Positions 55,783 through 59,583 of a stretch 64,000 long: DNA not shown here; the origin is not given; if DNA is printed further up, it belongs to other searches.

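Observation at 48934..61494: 4186-aa exported megaprotein rich in thrombospondin-type-3-like Ca-binding motifs, with an embedded LamG domain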

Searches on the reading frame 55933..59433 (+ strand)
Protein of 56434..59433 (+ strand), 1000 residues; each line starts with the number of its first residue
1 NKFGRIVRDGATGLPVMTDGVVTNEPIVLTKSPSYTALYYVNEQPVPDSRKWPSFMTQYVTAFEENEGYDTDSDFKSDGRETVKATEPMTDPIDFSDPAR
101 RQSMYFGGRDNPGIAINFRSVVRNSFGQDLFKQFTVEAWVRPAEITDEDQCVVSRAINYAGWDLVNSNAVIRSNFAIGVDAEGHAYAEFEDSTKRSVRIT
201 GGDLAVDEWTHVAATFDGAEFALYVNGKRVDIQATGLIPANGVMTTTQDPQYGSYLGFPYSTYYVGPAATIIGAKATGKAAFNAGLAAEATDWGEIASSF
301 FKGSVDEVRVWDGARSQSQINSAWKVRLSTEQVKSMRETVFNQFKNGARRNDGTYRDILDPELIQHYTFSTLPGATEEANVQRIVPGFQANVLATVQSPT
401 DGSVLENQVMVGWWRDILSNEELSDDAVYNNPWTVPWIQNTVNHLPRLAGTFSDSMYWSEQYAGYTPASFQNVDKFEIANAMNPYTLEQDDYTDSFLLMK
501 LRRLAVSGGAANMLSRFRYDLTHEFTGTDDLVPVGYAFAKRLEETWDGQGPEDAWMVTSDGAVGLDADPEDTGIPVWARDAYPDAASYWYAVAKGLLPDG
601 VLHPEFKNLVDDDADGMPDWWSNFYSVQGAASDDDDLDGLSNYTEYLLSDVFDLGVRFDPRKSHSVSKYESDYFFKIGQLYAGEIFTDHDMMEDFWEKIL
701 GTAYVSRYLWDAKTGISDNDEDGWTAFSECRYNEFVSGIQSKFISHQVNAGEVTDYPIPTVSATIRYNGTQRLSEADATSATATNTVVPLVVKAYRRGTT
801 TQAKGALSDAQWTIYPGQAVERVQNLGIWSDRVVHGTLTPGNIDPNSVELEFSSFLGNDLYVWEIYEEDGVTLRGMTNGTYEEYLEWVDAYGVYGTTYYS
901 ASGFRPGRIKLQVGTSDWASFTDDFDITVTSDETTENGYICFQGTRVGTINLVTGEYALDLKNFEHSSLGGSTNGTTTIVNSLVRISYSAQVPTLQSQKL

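Call 13: find_homologous_proteins(query=window:56434-59433:+, max_evalue=0.00001)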
Query window:56434-59433:+ (1000 aa): 38 proteins with E <= 0.00001 among 8000 candidates.
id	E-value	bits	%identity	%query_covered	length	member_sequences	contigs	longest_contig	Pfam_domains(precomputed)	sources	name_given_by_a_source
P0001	2.4e-172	593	42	73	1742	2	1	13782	PF13385.14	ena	-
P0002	7.9e-144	499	39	79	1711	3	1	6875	PF13385.14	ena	-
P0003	1.4e-141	491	35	87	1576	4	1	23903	PF13385.14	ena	-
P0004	9.9e-123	429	39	67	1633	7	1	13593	PF13385.14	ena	-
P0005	1.7e-117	412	34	85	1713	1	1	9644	PF13385.14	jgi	-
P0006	1.3e-97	346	34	72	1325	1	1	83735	PF13385.14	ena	-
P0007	2.8e-94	335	34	62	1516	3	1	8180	PF13385.14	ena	-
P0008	4.3e-86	308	30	82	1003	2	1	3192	PF13385.14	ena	-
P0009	2.5e-76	276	30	79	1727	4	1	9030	PF13385.14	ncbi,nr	ncbi:MAG: hypothetical protein PHE10_02895, partial [Kiritimatiellae bacterium]|nr:hypothetical prot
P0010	3.5e-76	275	34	52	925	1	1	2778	PF13385.14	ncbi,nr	ncbi:MAG: LamG domain-containing protein, partial [Atopobiaceae bacterium]|nr:LamG domain-containing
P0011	7.5e-76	274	31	79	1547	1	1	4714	PF13385.14,PF18884.6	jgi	jgi:hypothetical protein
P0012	3.1e-69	252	35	48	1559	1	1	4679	PF13385.14,PF18884.6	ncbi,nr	ncbi:MAG: LamG domain-containing protein, partial [Kiritimatiellae bacterium]|nr:LamG domain-contain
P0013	2.9e-68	249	33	51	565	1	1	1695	PF13385.14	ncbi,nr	ncbi:MAG: LamG domain-containing protein, partial [Kiritimatiellae bacterium]|nr:LamG domain-contain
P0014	2.5e-36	143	27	78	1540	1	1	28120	PF13385.14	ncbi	ncbi:MAG: LamG-like jellyroll fold domain-containing protein, partial [Kiritimatiellia bacterium]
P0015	1.7e-28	117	39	11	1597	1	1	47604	PF22925.4,PF07953.21,PF06439.19,PF13385.14,PF02210.32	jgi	jgi:hypothetical protein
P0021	7.0e-20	89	27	34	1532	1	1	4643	PF00112.30,PF13385.14,PF18884.6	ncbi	ncbi:MAG: LamG-like jellyroll fold domain-containing protein, partial [bacterium]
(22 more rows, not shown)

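Call 14: find_encoding_contigs(protein=P0006, flank=10000, max_places=3)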
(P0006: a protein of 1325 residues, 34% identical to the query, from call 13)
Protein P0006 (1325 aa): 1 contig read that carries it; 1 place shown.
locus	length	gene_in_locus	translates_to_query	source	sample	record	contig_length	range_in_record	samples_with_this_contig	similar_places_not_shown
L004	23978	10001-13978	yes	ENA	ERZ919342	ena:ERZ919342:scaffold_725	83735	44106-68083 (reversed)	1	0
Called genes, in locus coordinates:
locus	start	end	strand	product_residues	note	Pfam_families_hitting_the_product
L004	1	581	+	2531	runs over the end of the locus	PF21722:Gly_rich_2, PF13385:Laminin_G_3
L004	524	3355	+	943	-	-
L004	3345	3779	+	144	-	-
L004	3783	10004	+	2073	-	PF18884:TSP3_bac (faint)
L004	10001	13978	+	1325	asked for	PF13385:Laminin_G_3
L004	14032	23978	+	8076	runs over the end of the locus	-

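Call 15: find_encoding_contigs(protein=P0003, flank=10000, max_places=3)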
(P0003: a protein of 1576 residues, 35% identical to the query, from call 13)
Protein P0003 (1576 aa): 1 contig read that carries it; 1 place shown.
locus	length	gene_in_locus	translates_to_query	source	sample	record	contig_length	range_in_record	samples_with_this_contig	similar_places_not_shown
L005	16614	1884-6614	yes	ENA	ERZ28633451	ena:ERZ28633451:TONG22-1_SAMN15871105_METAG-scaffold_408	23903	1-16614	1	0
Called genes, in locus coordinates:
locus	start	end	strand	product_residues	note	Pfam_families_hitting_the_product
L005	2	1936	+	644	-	?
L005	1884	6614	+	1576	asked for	PF13385:Laminin_G_3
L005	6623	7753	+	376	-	PF00871:Acetate_kinase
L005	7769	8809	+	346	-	PF01515:PTA_PTB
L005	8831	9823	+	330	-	PF13580:SIS_2 (faint), PF01380:SIS, PF00571:CBS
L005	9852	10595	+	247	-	PF28178:Amuc_1102 (weak)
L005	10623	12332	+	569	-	PF11104:PilM_2, PF06723:MreB_Mbl (faint), PF14450:FtsA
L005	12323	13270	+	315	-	PF28028:Amuc_1100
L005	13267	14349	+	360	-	PF18884:TSP3_bac (faint)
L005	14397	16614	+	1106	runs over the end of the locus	PF00263:Secretin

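Call 16: find_encoding_contigs(protein=P0001, flank=10000, max_places=3)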
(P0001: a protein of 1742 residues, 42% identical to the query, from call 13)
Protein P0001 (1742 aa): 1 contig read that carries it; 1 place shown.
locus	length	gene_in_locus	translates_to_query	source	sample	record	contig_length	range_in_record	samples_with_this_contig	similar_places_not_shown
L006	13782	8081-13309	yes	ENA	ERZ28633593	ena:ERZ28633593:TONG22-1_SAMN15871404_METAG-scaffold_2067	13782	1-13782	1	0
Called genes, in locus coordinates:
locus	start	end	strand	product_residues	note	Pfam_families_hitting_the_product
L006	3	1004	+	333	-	?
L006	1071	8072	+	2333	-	-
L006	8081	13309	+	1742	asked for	PF13385:Laminin_G_3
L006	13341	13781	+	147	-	?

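Call 20: find_related_loci(query=A1, collection=genome_contigs, flank=10000)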
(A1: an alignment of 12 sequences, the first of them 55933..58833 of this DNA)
Query A1 (967 aa) in genome_contigs; peptide patterns used: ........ (x = any residue, [..] = any of these).
133 stretches matched a pattern; 84 encode a relative of the query (tblastn E <= 1e-3); the best 80 are kept; 80 distinct loci.
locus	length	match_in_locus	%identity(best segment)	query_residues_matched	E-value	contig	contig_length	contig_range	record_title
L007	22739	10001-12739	45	1-911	0e+0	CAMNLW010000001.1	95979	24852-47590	MAG: uncultured Verrucomicrobia bacterium isolate SRR873596_bin.102_metaWRAP_v1.3_MAG genome assembly, contig: NODE.386_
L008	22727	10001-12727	40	1-962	0e+0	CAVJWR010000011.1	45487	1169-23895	Limosilactobacillus gorillae isolate H07618-L1_cleanbin_000041 genome assembly, contig: Spades_H07618-L1_contig_530, who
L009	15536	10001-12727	39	1-962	0e+0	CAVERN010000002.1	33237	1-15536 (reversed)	bacterium isolate H07633-L1_cleanbin_000036 genome assembly, contig: Spades_H07633-L1_contig_578, whole genome shotgun s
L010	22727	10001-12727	39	1-962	0e+0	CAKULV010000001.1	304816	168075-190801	MAG: uncultured Kiritimatiellaeota bacterium isolate REFINED_METABAT215_TOP10_CONTIGS_1500_ASSEMBLY_K77_MERGED__Hadza_Mo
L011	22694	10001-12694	40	1-962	0e+0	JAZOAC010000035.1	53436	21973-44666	MAG: Kiritimatiellia bacterium isolate T1900044764_TS20190230.MAGScoT_cleanbin_000043 SGB_2394_k141_847683, whole genome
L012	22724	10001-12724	37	1-963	2e-178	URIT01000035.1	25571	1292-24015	uncultured bacterium isolate UMGS1035 genome assembly, contig: NODE_1667_length_25571_cov_47.537388, whole genome shotgu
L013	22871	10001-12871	37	1-962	7e-177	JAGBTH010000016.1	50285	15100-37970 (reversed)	MAG: Kiritimatiellae bacterium isolate RGIG9427 Yak_Cecum-2__c94470, whole genome shotgun sequence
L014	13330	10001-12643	39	1-898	4e-172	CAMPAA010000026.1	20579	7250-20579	MAG: uncultured Verrucomicrobia bacterium isolate SRR873601_bin.122_metaWRAP_v1.3_MAG genome assembly, contig: NODE_6969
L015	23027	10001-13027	35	1-962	4e-171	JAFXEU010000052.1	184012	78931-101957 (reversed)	MAG: Kiritimatiellae bacterium isolate RGIG6350 Sheep_Rectum-4__c437070, whole genome shotgun sequence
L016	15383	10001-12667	36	1-938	2e-170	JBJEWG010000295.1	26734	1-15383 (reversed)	MAG: Kiritimatiellia bacterium isolate LOHA37_bin.013 NODE_843_length_26734_cov_7.232093, whole genome shotgun sequence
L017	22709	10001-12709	37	1-962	5e-170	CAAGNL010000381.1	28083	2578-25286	MAG TPA_asm: Kiritimatiellae bacterium, isolate HGM23428, WGS project CAAGNL010000000 data, contig: SRS476839_98_k119_27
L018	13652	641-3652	36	1-962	2e-169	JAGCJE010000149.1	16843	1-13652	MAG: Kiritimatiellae bacterium isolate RGIG9840 Yak_Rectum-1__c507836, whole genome shotgun sequence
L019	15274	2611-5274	37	1-942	9e-169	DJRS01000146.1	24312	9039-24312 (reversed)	MAG TPA_asm: Verrucomicrobia bacterium UBA6354 UBA6354_contig_583, whole genome shotgun sequence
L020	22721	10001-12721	37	1-963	2e-168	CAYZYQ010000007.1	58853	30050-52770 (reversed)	MAG TPA_asm: uncultured Lentisphaeraceae bacterium isolate binchicken_co370_247 genome assembly, contig: NODE_706_length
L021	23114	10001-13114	34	1-962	4e-167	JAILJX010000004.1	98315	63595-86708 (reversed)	MAG: Kiritimatiellia bacterium isolate RUI187 k141_12156751_flag=0_multi=62.9594_len=98315, whole genome shotgun sequenc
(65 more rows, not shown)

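Call 43: predict_structure(alignment_id=A1)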
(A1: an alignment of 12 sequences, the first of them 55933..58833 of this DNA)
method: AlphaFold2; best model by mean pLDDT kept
length: 967 residues; sequences in the alignment: 12
mean_pLDDT: 50.3   pTM: 0.43
mean pLDDT of the five models: 50.3, 49.7, 44.8, 42.8, 37.8
residues with pLDDT >= 90: 70; 70-90: 208; 50-70: 135; < 50: 554
segments of 3 or more residues with pLDDT < 50: 1-261, 264-266, 289-294, 329-334, 412-430, 452-458, 547-635, 637-662, 693-696, 720-736, 854-967
pLDDT, mean of each block of 10 residues (from residue 1): 28 38 27 24 31 26 22 30 22 30 34 38 30 26 22 21 24 37 30 22 22 25 23 27 29 33 58 81 60 60 93 89 67 59 92 88 89 92 92 94 78 40 35 73 69 46 76 89 88 76 80 72 75 67 52 34 38 35 41 32 23 28 27 40 32 33 52 58 66 54 71 67 38 47 71 75 70 60 75 67 75 81 80 74 74 44 33 28 33 30 25 30 30 42 41 37 28
secondary structure, 60 per line:
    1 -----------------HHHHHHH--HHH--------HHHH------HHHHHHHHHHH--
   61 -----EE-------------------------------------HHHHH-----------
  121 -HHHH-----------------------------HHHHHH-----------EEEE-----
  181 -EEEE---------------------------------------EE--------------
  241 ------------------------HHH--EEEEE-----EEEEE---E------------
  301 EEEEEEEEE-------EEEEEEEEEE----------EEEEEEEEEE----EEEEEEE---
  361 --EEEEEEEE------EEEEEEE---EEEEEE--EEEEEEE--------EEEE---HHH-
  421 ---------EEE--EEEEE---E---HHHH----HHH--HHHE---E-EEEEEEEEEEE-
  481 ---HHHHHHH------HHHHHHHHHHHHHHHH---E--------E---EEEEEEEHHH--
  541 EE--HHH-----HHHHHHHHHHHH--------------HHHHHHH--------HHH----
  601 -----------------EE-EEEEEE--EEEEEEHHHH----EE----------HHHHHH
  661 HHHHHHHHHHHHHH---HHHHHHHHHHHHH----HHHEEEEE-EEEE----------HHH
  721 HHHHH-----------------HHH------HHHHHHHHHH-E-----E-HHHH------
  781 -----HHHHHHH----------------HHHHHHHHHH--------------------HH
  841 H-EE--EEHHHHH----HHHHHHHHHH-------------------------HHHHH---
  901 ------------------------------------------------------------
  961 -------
elements in order (helices of 4 or more, strands of 3 or more residues): H18-24 H38-41 H48-58 H105-109 H122-125 H155-160 E172-175 E182-185 E270-274 E280-284 E301-309 E317-326 E337-346 E351-357 E363-370 E377-383 E387-392 E395-401 E410-413 E430-432 E435-439 H447-450 E469-479 H484-490 H497-512 E529-535 H553-564 H579-585 E621-626 E629-634 H635-638 H655-674 H678-690 E698-702 E704-707 H718-725 H752-761 H771-774 H786-792 H809-818 H849-853 H858-867 H893-897
